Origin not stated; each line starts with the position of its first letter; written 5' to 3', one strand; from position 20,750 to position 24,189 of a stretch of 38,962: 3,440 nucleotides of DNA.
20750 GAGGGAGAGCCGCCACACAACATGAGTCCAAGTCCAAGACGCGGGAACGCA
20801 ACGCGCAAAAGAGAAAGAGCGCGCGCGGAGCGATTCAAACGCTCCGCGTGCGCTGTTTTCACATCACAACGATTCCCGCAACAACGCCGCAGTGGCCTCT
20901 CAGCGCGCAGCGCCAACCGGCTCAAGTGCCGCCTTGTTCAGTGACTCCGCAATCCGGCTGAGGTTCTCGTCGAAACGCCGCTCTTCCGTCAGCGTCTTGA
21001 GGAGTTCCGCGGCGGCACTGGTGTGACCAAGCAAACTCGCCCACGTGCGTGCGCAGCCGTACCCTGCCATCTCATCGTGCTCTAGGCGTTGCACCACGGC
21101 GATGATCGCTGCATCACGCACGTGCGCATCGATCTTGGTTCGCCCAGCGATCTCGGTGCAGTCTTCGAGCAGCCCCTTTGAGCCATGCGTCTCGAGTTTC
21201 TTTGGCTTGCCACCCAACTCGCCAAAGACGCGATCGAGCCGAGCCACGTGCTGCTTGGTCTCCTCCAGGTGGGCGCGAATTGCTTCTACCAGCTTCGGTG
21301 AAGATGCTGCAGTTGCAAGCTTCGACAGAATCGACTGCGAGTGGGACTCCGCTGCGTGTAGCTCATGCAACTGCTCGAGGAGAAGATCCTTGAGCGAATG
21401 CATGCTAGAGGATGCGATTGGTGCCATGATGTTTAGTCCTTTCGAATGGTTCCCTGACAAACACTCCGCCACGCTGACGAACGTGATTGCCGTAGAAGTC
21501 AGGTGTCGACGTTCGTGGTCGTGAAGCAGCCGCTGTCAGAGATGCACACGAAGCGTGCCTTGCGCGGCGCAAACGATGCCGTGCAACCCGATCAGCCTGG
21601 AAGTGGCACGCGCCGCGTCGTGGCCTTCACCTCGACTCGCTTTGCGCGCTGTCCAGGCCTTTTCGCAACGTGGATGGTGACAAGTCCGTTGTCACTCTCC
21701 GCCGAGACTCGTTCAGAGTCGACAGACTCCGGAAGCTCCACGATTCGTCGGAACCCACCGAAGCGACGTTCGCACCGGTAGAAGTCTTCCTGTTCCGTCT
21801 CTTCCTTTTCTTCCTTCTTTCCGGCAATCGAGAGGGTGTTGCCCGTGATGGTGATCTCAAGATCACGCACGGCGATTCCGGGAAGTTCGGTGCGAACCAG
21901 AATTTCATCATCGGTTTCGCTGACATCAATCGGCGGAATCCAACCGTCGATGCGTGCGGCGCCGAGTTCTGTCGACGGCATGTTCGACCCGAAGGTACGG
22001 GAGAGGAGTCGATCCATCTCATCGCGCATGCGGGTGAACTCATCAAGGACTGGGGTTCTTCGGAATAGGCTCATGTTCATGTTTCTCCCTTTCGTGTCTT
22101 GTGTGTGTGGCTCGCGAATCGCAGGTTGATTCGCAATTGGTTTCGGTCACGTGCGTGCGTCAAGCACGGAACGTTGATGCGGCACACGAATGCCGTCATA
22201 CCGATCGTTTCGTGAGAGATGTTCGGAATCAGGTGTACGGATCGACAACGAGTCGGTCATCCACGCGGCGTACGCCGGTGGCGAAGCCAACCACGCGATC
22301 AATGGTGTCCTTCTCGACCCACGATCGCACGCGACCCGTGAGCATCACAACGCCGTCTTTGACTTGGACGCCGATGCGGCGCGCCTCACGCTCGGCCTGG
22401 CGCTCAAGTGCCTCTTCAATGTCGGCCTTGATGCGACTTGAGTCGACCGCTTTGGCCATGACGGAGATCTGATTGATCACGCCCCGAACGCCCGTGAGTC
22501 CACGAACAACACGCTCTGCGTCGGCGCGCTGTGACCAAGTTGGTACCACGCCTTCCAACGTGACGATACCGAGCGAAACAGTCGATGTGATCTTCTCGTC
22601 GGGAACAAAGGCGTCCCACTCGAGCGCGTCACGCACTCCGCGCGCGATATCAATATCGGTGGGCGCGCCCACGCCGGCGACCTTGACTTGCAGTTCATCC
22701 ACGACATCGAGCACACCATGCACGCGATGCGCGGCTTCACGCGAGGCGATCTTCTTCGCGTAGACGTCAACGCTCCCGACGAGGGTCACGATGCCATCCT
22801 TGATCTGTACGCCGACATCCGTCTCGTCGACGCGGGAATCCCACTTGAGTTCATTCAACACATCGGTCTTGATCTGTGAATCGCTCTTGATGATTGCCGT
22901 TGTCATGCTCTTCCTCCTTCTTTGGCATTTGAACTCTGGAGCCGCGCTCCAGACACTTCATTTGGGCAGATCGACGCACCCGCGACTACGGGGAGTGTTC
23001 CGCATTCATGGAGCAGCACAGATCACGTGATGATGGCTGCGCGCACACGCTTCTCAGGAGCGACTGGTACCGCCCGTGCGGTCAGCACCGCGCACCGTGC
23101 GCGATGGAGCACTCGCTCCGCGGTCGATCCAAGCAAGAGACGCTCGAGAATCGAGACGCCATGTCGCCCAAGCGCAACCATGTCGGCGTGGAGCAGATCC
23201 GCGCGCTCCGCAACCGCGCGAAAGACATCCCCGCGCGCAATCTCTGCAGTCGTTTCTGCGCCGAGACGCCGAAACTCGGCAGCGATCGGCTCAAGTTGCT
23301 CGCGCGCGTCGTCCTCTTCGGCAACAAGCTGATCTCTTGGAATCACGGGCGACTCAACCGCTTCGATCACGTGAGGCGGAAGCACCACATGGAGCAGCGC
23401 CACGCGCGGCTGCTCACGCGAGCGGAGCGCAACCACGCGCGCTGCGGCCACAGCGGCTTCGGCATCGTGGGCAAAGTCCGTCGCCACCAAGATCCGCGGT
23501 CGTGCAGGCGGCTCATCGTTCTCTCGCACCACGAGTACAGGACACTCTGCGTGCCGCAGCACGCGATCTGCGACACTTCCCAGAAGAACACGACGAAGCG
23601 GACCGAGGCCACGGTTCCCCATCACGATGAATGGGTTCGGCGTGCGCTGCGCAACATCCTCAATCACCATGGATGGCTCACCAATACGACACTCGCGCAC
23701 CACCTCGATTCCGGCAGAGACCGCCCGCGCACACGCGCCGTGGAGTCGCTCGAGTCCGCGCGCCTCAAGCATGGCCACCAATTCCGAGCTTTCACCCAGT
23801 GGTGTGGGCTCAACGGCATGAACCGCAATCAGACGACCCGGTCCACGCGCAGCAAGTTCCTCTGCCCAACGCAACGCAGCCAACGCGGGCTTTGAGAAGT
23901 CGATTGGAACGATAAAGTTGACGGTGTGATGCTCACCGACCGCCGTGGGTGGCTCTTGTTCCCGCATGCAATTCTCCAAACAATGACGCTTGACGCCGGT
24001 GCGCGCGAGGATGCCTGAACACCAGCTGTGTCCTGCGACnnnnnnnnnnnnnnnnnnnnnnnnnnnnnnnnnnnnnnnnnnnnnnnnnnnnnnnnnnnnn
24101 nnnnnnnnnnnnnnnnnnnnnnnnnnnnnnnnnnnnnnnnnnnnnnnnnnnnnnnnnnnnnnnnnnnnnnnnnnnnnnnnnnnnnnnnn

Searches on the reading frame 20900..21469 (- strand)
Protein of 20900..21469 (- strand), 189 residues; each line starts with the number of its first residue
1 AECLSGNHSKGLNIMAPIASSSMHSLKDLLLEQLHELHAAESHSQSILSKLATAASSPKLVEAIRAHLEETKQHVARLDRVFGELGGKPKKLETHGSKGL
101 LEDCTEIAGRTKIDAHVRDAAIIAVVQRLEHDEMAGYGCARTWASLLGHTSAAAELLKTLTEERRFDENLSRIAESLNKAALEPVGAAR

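Call 8: search_protein_families(library=pfam, proteins=[window:20900-21469:-], max_evalue=0.001)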
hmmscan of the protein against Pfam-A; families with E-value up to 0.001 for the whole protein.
window:20900-21469:- (189 aa): 1 family
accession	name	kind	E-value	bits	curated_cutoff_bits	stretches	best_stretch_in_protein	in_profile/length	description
PF05974.18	DUF892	-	1.4e-39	136.1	23.7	1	26-180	2-156/159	Domain of unknown function (DUF892)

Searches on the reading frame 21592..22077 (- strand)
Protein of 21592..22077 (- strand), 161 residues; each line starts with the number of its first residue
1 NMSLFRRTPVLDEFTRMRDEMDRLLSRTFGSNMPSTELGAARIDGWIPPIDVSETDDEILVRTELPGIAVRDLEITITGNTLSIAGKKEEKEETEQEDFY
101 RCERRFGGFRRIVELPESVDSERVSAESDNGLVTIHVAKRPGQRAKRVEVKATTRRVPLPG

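Call 8: search_protein_families(library=pfam, proteins=[window:21592-22077:-], max_evalue=0.001)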
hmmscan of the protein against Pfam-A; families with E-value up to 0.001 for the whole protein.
window:21592-22077:- (161 aa): 2 families
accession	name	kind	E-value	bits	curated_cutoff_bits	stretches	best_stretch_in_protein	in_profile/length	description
PF00011.27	HSP20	-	1.9e-18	66.9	20.8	1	52-150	2-101/102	Hsp20/alpha crystallin family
PF17886.7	ArsA_HSP20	-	6e-05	23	22.5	1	56-135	1-61/63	HSP20-like domain found in ArsA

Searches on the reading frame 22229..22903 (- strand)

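Call 8: search_protein_families(library=pfam, proteins=[window:22229-22903:-], max_evalue=0.001)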
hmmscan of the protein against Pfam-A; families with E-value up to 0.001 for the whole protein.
window:22229-22903:- (224 aa): 1 family
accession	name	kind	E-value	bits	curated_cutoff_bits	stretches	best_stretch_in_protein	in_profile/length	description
PF04972.22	BON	-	4.1e-40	136.3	27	3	83-148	2-67/69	BON domain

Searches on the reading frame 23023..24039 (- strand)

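Call 8: search_protein_families(library=pfam, proteins=[window:23023-24039:-], max_evalue=0.001)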
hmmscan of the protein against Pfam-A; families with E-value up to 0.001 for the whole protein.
window:23023-24039:- (338 aa): 1 family
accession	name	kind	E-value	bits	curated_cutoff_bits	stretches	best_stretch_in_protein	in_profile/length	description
PF00582.32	Usp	-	4.5e-50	170.3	24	2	42-172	5-141/141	Universal stress protein family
